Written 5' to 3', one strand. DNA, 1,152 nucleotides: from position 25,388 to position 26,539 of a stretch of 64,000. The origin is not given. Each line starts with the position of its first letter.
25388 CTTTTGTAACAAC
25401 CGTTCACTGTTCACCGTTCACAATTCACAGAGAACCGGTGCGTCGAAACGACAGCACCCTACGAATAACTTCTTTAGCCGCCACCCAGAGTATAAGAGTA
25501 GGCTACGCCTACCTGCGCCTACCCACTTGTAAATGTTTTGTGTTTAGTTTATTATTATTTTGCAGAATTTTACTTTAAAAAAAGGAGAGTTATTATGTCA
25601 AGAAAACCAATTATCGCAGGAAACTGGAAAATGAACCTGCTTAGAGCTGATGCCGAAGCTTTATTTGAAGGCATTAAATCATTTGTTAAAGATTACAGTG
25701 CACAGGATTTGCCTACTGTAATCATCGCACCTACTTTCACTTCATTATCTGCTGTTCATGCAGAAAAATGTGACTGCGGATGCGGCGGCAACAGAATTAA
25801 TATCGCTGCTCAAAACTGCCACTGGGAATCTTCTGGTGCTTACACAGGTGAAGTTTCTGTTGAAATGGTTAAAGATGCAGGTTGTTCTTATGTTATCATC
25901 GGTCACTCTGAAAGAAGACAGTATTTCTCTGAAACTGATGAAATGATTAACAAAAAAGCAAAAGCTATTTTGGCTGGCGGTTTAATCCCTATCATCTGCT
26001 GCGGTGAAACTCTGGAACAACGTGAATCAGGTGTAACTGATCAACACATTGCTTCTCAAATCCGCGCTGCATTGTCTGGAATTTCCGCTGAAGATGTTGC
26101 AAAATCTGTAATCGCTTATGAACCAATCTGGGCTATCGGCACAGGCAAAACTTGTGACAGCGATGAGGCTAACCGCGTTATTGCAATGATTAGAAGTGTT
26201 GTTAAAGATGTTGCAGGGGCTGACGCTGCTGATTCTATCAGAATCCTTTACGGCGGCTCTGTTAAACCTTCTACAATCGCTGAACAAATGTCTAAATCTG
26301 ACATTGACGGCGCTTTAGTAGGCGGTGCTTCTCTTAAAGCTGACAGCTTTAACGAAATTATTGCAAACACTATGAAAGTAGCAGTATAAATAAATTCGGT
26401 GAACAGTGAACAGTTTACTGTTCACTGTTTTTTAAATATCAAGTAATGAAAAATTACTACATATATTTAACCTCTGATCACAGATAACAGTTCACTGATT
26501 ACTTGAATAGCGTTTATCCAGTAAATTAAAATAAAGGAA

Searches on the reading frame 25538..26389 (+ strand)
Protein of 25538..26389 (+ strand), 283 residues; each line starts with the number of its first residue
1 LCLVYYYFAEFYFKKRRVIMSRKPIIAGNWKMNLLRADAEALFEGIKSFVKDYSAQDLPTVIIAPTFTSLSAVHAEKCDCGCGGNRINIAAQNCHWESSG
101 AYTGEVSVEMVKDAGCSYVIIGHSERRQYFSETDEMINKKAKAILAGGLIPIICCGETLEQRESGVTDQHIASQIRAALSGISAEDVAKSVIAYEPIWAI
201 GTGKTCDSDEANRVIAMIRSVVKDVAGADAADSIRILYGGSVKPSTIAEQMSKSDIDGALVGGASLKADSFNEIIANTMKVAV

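Call 106: search_protein_families(library=pfam, proteins=[window:25538-26389:+], max_evalue=0.00001)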
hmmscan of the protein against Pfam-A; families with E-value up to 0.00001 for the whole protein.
window:25538-26389:+ (283 aa): 1 family
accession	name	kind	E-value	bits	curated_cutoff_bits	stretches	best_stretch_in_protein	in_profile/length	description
PF00121.24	TIM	-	1.6e-94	316.4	20.1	1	24-276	1-243/245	Triosephosphate isomerase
